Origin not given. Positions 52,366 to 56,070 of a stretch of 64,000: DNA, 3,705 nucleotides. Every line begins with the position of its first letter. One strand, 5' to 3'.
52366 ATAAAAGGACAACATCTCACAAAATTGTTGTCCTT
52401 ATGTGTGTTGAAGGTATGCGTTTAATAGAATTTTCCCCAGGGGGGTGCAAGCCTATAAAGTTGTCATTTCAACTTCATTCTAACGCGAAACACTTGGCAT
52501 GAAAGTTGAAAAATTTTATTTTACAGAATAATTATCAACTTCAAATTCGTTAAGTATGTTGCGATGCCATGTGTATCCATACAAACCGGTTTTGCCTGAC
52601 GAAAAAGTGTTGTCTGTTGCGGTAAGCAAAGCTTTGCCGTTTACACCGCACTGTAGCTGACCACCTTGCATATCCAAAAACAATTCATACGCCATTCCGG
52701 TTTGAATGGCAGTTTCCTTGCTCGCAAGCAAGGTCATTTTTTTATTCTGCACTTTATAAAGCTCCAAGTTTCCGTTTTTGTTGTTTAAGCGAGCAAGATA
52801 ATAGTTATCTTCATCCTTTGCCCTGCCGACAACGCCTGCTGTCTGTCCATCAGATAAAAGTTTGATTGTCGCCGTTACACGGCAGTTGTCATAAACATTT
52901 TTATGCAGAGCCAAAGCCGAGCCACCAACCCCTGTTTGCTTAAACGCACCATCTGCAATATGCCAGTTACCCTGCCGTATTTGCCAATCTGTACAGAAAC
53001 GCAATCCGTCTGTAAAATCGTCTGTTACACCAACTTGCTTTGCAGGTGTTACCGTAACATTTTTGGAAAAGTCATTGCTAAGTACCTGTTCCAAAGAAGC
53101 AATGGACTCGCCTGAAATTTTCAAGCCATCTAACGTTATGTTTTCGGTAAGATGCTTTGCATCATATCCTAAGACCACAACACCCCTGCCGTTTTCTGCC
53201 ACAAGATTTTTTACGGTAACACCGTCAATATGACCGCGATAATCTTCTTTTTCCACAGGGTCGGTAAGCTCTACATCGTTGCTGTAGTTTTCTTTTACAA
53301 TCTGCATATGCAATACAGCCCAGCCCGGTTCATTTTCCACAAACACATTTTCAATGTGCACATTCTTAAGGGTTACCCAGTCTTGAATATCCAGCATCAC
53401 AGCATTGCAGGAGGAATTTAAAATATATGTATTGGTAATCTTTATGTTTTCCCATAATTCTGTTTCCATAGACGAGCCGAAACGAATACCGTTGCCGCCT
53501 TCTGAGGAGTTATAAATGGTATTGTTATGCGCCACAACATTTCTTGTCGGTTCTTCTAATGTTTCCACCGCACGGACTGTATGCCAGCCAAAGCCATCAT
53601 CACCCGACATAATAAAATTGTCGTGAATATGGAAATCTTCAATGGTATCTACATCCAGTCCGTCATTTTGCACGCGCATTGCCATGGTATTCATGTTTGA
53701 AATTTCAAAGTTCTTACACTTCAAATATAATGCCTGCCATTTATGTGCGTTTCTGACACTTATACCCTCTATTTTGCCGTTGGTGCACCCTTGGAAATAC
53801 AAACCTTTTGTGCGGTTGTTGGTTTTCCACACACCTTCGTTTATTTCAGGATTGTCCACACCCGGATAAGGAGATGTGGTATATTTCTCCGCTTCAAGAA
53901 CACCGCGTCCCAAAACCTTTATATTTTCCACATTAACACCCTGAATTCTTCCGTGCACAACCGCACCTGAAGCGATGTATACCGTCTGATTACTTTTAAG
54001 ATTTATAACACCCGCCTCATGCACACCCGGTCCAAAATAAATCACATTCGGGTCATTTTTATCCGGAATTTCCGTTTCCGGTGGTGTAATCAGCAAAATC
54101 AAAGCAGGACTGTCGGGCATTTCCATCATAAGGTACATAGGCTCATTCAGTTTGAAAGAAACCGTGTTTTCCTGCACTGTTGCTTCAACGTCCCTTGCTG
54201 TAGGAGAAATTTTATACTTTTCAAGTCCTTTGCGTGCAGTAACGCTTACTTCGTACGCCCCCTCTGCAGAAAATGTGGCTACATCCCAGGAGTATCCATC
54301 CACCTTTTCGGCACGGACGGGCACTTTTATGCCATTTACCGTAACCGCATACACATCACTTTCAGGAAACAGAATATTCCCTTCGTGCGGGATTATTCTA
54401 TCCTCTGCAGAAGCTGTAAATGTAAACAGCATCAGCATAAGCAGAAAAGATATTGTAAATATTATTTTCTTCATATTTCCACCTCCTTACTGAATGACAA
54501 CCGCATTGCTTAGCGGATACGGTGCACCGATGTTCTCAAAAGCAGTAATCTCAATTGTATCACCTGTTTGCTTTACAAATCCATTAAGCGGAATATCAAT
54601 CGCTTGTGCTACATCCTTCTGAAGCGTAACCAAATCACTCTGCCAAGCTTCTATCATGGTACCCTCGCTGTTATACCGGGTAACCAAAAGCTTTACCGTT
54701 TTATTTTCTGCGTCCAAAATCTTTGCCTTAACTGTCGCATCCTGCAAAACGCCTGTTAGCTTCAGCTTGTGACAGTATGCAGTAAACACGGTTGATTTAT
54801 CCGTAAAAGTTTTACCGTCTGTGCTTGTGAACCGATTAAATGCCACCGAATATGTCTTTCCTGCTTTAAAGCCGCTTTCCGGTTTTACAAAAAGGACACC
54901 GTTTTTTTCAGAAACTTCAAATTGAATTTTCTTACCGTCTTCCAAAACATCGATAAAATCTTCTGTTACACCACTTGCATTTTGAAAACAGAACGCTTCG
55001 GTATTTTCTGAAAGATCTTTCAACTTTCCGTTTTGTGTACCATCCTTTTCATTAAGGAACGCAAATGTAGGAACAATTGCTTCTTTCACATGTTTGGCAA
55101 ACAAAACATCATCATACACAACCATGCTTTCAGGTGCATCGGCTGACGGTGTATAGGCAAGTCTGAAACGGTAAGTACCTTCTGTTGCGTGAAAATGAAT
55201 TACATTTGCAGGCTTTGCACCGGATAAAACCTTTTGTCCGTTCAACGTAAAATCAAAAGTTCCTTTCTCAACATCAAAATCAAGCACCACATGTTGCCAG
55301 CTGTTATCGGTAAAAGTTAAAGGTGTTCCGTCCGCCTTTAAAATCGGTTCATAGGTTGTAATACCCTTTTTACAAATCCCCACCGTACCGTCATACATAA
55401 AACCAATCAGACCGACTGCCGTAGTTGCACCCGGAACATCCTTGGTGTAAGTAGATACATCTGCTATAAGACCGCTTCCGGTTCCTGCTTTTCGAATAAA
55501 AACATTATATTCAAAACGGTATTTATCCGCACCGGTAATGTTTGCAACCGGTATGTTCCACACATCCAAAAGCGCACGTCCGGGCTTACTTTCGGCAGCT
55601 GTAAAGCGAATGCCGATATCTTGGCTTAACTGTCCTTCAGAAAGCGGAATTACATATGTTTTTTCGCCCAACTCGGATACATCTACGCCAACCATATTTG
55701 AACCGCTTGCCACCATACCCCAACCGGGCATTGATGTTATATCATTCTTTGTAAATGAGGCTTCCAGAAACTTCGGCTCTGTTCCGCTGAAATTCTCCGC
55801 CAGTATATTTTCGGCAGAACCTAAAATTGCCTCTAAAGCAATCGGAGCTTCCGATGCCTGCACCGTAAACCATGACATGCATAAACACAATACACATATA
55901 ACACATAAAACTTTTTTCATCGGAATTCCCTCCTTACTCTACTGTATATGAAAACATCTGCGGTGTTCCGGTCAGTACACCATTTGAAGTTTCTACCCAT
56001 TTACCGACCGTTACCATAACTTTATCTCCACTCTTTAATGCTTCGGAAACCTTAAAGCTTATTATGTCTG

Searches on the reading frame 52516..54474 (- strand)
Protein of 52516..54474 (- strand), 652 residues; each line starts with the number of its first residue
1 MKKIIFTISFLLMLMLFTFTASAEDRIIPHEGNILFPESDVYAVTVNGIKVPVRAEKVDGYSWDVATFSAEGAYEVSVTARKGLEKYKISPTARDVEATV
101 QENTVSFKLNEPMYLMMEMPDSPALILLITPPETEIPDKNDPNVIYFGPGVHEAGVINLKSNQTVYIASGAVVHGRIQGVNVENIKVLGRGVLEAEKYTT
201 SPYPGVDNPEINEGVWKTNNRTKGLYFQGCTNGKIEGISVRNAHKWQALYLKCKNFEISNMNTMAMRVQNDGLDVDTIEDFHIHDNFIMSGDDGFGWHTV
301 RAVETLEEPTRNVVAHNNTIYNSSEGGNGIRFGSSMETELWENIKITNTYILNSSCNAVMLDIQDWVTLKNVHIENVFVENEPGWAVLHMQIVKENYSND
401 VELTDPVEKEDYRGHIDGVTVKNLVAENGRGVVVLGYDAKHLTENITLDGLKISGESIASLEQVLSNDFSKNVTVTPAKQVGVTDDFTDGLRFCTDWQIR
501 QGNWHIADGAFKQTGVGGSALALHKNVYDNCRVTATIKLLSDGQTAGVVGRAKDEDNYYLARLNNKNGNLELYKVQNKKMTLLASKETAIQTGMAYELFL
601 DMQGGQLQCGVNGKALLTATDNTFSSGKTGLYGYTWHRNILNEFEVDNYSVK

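Call 14: search_protein_families(library=pfam, proteins=[window:52516-54474:-], max_evalue=0.001)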
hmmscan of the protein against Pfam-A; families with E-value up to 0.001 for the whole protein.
window:52516-54474:- (652 aa): 1 family
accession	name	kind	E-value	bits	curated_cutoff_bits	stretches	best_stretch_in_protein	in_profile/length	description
PF00295.23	Glyco_hydro_28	-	3.5e-08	33.3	22.9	1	159-463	35-317/324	Glycosyl hydrolases family 28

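Call 54: search_protein_families(library=pfam, proteins=[window:52516-54474:-], max_evalue=1)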
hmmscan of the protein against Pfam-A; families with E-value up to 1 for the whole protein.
window:52516-54474:- (652 aa): 2 families
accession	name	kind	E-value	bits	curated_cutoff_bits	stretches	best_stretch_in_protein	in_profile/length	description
PF00295.23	Glyco_hydro_28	-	3.5e-08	33.3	22.9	1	159-463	35-317/324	Glycosyl hydrolases family 28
PF13229.12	Beta_helix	-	0.76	9.8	25.9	0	224-376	2-136/158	Right handed beta helix region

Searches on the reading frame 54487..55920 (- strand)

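Call 14: search_protein_families(library=pfam, proteins=[window:54487-55920:-], max_evalue=0.001)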
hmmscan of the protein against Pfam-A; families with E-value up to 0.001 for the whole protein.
window:54487-55920:- (477 aa): 1 family
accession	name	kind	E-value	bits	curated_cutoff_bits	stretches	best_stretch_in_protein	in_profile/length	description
PF13385.13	Laminin_G_3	-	0.00024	21.7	27.6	0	199-241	72-112/151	Concanavalin A-like lectin/glucanases superfamily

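Call 54: search_protein_families(library=pfam, proteins=[window:54487-55920:-], max_evalue=1)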
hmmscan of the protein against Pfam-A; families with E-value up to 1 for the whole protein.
window:54487-55920:- (477 aa): 3 families
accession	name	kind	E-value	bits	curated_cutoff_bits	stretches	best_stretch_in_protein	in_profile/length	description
PF13385.13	Laminin_G_3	-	0.00024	21.7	27.6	1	199-241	72-112/151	Concanavalin A-like lectin/glucanases superfamily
PF24448.1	T4_y05I_C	-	0.072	13.9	27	1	385-440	1-57/69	y05I-like putative transcription factor C-terminal domain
PF11604.15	CusF_Ec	-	0.11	12.7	27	0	216-249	29-62/72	Copper binding periplasmic protein CusF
